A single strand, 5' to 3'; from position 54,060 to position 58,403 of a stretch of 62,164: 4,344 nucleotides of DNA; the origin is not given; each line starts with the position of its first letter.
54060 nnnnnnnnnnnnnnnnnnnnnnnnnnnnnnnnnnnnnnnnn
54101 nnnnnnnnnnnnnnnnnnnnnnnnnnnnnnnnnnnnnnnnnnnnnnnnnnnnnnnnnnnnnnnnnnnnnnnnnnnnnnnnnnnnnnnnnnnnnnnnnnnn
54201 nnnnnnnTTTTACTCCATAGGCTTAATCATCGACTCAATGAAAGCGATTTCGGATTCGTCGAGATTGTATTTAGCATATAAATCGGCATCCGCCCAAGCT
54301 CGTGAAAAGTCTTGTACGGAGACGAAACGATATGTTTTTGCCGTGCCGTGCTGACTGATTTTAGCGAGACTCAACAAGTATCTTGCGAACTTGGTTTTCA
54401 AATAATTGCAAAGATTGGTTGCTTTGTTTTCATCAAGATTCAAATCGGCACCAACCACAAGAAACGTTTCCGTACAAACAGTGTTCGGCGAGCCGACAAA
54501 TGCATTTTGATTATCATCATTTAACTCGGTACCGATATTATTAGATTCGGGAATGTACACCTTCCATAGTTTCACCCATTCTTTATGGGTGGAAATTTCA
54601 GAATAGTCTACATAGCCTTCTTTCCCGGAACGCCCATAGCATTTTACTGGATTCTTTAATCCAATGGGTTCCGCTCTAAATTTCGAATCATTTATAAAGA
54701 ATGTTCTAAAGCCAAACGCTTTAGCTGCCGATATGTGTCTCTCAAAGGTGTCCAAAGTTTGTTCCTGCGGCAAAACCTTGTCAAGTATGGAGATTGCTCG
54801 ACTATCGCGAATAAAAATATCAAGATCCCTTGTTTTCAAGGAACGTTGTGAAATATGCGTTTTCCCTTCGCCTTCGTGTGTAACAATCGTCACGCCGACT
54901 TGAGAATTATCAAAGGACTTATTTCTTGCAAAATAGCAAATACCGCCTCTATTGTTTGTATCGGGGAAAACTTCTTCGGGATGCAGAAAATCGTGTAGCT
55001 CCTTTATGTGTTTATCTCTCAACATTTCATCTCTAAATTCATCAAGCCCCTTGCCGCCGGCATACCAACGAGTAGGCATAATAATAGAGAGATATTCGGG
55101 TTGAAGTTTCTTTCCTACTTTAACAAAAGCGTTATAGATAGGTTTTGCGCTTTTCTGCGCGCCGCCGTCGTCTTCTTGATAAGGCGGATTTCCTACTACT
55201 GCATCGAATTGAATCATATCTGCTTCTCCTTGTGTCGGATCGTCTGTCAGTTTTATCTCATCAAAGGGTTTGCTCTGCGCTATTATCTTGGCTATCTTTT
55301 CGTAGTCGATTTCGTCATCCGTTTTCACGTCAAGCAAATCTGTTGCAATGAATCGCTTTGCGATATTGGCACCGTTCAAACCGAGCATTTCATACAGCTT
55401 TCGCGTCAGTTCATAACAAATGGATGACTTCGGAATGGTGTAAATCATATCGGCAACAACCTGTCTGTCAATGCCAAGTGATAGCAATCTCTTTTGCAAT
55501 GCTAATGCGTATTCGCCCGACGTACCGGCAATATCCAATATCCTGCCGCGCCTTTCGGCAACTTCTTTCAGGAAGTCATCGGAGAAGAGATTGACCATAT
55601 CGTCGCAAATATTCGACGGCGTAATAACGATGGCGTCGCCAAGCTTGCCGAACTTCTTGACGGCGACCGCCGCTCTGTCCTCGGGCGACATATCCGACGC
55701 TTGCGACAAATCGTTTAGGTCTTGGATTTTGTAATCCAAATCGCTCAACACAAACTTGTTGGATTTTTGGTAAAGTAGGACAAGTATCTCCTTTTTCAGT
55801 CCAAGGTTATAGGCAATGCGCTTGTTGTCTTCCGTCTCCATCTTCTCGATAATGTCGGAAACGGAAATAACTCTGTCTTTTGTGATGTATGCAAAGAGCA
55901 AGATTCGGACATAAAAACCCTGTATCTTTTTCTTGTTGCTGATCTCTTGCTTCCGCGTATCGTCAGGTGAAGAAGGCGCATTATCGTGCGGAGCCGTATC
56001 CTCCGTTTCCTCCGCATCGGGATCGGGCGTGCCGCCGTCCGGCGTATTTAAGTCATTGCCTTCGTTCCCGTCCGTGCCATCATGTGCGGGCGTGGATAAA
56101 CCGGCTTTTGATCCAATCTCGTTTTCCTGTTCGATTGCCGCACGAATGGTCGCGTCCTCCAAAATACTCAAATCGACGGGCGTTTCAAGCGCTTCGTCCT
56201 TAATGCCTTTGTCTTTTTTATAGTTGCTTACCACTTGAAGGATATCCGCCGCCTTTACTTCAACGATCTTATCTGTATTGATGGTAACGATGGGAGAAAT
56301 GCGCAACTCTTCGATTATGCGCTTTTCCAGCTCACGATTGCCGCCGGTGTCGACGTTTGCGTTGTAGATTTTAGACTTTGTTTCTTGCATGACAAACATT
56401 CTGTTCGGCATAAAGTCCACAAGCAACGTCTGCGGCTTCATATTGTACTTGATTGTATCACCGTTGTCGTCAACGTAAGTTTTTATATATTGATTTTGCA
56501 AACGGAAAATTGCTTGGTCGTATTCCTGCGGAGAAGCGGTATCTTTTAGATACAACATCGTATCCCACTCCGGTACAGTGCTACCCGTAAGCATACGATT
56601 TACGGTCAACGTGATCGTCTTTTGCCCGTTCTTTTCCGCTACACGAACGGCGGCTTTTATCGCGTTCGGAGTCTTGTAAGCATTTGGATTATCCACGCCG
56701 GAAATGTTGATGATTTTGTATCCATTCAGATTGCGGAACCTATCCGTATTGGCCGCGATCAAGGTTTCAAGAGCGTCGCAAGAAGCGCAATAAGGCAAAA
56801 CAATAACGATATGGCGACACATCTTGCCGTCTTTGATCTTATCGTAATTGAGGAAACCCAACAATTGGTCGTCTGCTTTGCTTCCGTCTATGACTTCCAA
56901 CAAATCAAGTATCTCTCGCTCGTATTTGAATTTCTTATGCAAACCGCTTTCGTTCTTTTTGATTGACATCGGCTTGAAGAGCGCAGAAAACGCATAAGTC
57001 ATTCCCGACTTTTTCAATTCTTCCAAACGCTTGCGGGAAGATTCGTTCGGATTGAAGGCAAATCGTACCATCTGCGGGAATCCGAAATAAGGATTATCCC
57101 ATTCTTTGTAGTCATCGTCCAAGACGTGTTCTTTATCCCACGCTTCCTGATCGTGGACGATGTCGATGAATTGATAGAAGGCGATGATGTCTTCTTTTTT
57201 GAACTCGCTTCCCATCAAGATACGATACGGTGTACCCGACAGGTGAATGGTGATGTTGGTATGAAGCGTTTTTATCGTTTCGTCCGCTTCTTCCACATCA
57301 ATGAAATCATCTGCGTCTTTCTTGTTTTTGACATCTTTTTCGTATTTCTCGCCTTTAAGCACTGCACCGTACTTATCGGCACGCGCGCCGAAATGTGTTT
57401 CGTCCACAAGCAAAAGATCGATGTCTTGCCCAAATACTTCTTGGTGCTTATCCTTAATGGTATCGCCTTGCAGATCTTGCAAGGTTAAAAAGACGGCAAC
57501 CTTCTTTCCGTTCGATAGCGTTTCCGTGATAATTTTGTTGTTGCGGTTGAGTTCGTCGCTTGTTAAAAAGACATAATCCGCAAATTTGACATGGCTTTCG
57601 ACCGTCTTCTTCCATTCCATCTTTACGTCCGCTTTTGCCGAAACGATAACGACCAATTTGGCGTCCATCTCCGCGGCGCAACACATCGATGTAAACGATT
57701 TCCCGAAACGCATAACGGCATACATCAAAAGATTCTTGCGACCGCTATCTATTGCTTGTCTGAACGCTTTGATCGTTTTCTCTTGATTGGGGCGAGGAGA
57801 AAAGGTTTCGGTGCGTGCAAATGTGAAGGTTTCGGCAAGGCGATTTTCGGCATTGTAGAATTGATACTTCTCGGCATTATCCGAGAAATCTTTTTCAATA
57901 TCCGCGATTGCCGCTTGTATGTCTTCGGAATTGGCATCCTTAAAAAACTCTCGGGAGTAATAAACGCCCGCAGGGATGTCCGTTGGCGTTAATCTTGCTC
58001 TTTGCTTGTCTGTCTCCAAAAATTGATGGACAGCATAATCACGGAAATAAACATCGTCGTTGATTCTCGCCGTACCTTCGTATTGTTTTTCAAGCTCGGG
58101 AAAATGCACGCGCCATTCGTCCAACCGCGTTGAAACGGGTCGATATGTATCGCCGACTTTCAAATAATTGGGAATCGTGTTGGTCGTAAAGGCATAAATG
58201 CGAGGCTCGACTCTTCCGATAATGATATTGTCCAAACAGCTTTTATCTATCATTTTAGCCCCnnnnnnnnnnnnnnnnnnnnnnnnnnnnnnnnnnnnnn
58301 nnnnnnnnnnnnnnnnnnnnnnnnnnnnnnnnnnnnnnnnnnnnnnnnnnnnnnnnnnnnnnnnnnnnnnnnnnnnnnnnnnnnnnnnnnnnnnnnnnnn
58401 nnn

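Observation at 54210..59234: Type ISP-like single-polypeptide nuclease?-motor-methylase-TRD with a GIY-YIG/T5orf172-like head, paired with a catalytically degenerate MTase-like protein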

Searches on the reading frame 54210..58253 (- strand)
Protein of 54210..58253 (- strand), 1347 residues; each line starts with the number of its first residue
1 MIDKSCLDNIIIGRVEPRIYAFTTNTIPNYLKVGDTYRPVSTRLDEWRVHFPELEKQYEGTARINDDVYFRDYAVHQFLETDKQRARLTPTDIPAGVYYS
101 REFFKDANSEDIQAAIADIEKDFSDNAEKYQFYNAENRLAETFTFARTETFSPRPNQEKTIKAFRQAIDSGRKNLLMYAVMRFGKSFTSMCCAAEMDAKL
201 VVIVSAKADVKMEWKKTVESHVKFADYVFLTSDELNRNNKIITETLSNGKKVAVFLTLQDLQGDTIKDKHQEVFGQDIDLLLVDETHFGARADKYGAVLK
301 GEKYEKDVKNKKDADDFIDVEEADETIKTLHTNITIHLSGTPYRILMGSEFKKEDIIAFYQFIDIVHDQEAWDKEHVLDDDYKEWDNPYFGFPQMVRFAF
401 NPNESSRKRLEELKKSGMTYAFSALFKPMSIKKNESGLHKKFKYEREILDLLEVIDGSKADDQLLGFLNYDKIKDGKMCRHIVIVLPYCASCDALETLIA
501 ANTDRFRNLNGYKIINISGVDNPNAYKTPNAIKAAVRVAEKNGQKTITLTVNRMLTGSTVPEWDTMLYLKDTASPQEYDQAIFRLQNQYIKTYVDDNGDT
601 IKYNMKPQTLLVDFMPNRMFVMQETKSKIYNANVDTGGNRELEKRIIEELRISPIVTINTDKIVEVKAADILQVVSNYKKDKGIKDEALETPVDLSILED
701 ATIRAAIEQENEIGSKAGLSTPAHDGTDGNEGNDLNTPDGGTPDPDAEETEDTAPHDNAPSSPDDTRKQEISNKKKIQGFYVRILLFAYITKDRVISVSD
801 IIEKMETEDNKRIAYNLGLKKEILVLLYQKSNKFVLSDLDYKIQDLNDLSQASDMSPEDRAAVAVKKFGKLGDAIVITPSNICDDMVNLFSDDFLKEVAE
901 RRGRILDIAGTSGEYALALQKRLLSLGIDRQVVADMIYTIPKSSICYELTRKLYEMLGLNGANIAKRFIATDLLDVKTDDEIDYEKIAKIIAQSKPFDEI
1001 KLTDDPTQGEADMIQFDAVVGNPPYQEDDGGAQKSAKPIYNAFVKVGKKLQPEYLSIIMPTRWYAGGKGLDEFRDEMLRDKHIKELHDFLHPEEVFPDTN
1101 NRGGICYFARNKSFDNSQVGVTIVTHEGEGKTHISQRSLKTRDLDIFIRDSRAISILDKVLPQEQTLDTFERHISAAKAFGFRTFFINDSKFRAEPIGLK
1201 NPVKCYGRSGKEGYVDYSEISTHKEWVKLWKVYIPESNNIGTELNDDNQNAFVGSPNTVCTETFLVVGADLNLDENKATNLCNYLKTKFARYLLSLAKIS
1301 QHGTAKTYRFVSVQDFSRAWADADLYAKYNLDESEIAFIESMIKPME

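Call 3: search_protein_families(library=pfam, proteins=[window:54210-58253:-], max_evalue=0.01)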
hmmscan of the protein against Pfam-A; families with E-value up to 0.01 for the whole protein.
window:54210-58253:- (1347 aa): 2 families
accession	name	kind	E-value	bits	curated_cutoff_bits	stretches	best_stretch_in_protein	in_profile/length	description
PF07669.17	Eco57I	-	2.2e-24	86.9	25.3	1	971-1096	39-171/171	Eco57I restriction-modification methylase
PF04851.21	ResIII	-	7.8e-12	45.8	22.5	1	151-301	2-149/164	Type III restriction enzyme, res subunit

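Call 4: search_protein_families(library=padloc, proteins=[window:54210-58253:-], max_evalue=0.01)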
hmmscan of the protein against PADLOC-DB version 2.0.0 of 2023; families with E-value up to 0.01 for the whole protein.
window:54210-58253:- (1347 aa): 4 families
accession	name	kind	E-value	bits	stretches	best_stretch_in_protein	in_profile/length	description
PDLC03626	REase_MTase_IIG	-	0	1496.4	1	6-1346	11-1359/1359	Type IIG restriction enzyme-methyltransferase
PDLC03375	MTase_II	-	1.9e-102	341.1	1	1013-1346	8-348/348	Type II methyltransferase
PDLC05041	PDC-S57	-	0.00034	18.3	0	19-129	8-103/212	-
PDLC01439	typeIV_DinG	-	0.0014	15.3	1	149-220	12-82/575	CAS-IV-A; associated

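Call 5: search_protein_families(library=ncbifam, proteins=[window:54210-58253:-], max_evalue=0.01)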
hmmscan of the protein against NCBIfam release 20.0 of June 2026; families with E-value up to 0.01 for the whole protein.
window:54210-58253:- (1347 aa): 0 families

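Call 6: search_solved_structures(query=window:54210-58253:-, max_evalue=1, show_alignments=2)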
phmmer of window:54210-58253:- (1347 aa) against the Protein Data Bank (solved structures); distinct sequences matched with E-value up to 1: 0.

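Call 9: find_homologous_proteins(query=window:54210-58253:-, max_evalue=0.00001)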
Query window:54210-58253:- (1347 aa): 4723 proteins with E <= 0.00001 among 8000 candidates; the best 120 are listed.
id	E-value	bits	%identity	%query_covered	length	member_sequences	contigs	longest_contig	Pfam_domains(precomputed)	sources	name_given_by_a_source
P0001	0.0e+0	3061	100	100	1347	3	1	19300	PF07669.18,PF04851.22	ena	-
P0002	0.0e+0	2559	83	100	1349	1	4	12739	PF07669.18,PF04851.22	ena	-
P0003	0.0e+0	2502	81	100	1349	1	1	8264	PF07669.18,PF04851.22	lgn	-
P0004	0.0e+0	2325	75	100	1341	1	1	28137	PF07669.18,PF04851.22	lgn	-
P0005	0.0e+0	2268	73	100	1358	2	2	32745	PF07669.18,PF04851.22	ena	-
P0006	0.0e+0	2265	73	100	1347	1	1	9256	PF07669.18,PF04851.22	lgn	-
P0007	0.0e+0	2265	76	100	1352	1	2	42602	PF07669.18,PF04851.22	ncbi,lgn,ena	-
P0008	0.0e+0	2263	74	100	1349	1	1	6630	PF07669.18,PF04851.22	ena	-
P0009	0.0e+0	2262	74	100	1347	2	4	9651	PF07669.18,PF04851.22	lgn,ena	-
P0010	0.0e+0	2258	73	100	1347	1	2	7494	PF07669.18,PF04851.22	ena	-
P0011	0.0e+0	2254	73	100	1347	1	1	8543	PF07669.18,PF04851.22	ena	-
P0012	0.0e+0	2253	73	100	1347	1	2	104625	PF07669.18,PF04851.22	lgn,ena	-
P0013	0.0e+0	2249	73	100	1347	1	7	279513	PF07669.18,PF04851.22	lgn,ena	-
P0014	0.0e+0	2249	73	100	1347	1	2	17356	PF07669.18,PF04851.22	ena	-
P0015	0.0e+0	2218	71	100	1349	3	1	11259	PF07669.18,PF04851.22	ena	-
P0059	0.0e+0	1980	68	100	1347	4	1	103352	PF07669.18,PF04851.22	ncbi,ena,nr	ncbi:MAG: Eco57I restriction-modification methylase domain-containing protein [Clostridia bacterium]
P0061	0.0e+0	1954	63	100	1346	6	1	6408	PF07669.18,PF04851.22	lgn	-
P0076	0.0e+0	1927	63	100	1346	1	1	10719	PF07669.18,PF04851.22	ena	-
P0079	0.0e+0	1925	63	100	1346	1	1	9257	PF07669.18,PF04851.22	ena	-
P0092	0.0e+0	1905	65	100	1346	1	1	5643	PF07669.18,PF04851.22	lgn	-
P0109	0.0e+0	1889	61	100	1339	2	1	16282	PF10544.16,PF07669.18,PF04851.22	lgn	-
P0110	0.0e+0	1886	62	100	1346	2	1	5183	PF07669.18,PF04851.22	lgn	-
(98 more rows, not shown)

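Call 37: search_protein_families(library=pfam, proteins=[P0109], max_evalue=0.05)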
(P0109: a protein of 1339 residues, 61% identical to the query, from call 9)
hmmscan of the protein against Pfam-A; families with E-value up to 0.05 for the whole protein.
P0109 (1339 aa): 3 families
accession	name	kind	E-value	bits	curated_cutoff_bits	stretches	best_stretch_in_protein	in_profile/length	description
PF07669.17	Eco57I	-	2.2e-24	86.9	25.3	1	978-1090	53-171/171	Eco57I restriction-modification methylase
PF04851.21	ResIII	-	7.3e-09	36.2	22.5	1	151-339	2-162/164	Type III restriction enzyme, res subunit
PF05175.20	MTS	-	0.015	15.4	23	1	957-1021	50-112/170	Methyltransferase small domain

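Call 65: search_solved_structures(query=A4, max_evalue=1, show_alignments=0)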
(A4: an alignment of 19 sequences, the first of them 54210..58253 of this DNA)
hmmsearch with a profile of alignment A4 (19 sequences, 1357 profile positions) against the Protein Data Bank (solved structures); distinct sequences matched with E-value up to 1: 0.

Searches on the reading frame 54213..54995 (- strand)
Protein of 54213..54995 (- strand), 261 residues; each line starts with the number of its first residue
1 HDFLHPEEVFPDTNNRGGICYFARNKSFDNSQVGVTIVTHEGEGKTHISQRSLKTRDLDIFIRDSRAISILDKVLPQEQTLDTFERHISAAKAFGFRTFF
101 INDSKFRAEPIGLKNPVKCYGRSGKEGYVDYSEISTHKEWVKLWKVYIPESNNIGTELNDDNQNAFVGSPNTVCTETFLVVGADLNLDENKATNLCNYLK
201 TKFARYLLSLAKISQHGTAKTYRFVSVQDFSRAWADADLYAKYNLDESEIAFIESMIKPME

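Call 8: search_protein_families(library=pfam, proteins=[window:54213-54995:-], max_evalue=10)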
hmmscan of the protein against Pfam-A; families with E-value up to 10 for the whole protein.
seq(261 aa): 0 families
